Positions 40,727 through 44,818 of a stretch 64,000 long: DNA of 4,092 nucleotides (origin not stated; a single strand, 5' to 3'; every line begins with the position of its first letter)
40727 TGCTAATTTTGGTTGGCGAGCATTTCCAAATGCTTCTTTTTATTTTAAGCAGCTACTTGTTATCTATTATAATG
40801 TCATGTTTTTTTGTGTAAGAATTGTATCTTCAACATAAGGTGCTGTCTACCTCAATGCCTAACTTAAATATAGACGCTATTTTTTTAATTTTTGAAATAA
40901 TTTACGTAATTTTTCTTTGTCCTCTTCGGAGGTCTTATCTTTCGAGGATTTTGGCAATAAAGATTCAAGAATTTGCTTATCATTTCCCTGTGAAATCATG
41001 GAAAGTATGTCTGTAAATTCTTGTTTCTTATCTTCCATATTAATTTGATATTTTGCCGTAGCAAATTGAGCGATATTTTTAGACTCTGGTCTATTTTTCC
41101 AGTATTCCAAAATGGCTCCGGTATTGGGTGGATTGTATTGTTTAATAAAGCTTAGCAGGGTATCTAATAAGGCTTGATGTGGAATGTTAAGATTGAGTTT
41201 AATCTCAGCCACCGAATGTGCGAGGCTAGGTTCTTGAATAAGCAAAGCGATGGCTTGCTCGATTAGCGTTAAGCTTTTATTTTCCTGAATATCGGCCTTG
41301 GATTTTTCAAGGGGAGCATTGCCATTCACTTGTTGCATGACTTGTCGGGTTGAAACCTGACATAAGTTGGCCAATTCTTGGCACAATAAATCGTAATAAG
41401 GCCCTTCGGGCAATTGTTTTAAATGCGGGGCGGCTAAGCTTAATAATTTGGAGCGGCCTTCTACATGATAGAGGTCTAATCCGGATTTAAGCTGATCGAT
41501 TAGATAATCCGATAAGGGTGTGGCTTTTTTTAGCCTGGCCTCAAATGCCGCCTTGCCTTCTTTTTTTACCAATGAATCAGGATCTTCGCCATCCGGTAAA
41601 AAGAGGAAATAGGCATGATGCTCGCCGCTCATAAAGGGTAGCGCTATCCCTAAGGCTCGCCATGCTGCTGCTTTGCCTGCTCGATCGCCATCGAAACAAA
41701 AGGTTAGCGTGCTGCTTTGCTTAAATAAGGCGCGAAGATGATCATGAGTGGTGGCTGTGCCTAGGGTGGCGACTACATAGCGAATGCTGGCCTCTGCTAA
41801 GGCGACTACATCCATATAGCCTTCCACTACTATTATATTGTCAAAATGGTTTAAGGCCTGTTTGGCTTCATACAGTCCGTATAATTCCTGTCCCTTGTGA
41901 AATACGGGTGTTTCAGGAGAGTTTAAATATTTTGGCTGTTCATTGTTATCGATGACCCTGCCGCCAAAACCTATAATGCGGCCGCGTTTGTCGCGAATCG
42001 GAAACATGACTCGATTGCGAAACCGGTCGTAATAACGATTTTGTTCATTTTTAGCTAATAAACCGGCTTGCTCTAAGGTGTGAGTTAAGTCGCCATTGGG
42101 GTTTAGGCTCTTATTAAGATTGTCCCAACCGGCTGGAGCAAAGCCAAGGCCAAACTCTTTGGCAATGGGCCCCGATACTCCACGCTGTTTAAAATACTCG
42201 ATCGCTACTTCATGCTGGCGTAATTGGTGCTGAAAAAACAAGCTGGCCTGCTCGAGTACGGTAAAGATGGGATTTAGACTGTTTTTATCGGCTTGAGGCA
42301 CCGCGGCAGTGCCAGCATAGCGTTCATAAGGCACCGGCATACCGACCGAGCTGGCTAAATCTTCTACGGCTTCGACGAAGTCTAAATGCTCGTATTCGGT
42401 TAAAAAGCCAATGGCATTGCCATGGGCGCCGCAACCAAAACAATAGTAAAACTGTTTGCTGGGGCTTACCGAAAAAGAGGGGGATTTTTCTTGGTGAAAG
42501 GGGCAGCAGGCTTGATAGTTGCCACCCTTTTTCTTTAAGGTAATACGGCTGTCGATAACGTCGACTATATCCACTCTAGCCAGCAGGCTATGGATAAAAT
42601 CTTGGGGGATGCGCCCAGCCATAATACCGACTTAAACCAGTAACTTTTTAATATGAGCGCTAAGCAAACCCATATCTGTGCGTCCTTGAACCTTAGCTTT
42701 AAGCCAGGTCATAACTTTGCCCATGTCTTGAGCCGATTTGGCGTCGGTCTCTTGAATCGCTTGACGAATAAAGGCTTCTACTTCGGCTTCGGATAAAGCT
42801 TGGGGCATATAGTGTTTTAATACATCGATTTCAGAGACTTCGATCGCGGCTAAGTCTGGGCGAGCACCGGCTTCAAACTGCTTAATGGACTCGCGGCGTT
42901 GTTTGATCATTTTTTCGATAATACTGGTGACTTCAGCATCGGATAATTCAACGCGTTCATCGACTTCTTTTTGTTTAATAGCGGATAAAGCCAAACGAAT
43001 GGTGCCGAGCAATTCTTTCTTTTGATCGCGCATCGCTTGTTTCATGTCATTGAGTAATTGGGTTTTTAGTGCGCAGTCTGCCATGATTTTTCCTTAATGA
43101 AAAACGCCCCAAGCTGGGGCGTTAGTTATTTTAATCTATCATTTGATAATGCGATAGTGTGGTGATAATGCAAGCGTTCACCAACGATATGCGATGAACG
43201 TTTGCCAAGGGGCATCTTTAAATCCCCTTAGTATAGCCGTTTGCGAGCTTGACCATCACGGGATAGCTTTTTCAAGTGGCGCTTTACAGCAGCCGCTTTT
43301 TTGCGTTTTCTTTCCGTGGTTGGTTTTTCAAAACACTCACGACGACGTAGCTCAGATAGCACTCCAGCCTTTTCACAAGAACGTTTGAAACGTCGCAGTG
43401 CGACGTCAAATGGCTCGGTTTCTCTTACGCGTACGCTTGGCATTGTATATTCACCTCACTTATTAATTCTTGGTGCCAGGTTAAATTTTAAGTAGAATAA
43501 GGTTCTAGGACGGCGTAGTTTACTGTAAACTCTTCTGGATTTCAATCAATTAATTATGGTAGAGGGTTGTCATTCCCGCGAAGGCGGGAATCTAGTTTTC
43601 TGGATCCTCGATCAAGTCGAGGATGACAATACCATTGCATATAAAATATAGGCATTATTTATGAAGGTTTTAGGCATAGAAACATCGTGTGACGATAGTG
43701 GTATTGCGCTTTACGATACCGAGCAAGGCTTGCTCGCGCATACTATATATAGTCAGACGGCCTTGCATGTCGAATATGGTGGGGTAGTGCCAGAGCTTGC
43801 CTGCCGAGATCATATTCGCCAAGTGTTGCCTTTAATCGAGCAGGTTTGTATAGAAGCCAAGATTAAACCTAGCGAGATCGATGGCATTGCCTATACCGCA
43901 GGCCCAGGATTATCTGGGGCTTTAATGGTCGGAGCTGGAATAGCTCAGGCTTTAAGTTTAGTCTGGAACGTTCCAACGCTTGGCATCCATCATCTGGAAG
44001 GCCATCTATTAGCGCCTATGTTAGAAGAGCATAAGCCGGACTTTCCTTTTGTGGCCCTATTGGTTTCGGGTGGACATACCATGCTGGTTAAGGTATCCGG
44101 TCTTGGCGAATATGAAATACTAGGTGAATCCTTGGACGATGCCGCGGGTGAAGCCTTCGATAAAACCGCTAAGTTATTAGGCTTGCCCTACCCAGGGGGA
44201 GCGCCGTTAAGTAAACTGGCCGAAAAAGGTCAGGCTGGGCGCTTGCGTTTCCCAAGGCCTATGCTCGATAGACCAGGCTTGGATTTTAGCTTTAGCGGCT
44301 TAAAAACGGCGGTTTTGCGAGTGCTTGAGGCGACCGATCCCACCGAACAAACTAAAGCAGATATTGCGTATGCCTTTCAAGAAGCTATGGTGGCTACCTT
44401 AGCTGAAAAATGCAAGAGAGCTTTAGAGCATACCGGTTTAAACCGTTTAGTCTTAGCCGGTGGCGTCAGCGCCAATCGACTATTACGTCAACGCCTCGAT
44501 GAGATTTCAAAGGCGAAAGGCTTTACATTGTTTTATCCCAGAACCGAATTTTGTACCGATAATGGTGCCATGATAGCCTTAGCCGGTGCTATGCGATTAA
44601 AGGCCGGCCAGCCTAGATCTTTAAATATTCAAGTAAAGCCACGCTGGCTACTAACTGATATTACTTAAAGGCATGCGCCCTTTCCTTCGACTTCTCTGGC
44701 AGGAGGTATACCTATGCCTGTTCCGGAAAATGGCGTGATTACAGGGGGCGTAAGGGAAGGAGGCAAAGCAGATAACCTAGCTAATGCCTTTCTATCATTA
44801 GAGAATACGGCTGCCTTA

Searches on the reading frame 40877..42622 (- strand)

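Call 6: search_protein_families(library=ncbifam, proteins=[window:40877-42622:-], max_evalue=0.01)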
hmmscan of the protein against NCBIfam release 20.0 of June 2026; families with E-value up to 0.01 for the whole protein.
window:40877-42622:- (581 aa): 4 families
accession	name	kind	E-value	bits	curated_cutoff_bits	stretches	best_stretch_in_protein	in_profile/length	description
TIGR01391.1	dnaG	equivalog_domain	5.7e-141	470.1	283.6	1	4-419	1-412/414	DNA primase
NF006382.0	PRK08624.1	equivalog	1.6e-09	37.1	440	1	194-286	173-272/373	hypothetical protein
NF003108.1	PRK04031.1-1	equivalog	3.6e-07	29.8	300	1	255-317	158-218/419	DNA primase DnaG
TIGR00646.1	MG010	hypoth_equivalog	0.00048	19.7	260.65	1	208-320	63-171/218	DNA primase-like protein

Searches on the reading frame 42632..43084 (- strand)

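Call 72: search_protein_families(library=pfam, proteins=[window:42632-43084:-], max_evalue=0.001)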
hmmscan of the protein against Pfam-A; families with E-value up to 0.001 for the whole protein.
window:42632-43084:- (150 aa): 1 family
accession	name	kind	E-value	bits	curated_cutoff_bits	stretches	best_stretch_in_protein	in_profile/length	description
PF09424.15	YqeY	-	4.2e-51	173.3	27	1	8-149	2-143/143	Yqey-like protein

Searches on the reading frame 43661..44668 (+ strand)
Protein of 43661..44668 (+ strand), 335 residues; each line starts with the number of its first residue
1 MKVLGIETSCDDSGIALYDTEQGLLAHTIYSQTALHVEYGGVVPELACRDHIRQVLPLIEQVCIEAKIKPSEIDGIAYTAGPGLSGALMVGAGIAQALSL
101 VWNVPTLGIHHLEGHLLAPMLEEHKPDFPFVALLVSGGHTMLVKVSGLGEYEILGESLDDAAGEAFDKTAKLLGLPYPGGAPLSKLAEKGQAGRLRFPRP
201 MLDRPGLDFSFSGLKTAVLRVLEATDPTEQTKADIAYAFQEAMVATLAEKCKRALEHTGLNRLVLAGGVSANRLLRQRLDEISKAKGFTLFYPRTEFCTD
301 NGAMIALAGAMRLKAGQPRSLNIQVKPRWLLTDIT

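Call 72: search_protein_families(library=pfam, proteins=[window:43661-44668:+], max_evalue=0.001)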
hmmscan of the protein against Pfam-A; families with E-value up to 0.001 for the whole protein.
window:43661-44668:+ (335 aa): 2 families
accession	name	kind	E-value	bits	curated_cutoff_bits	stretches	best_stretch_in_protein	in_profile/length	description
PF00814.31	TsaD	-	2.9e-98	329.2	24.8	1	24-306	2-263/264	tRNA N6-adenosine threonylcarbamoyltransferase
PF22521.2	HypF_C_2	-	1.9e-11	44.6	27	1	227-302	161-236/241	Carbamoyltransferase, Kae1-like Domain, second subdomain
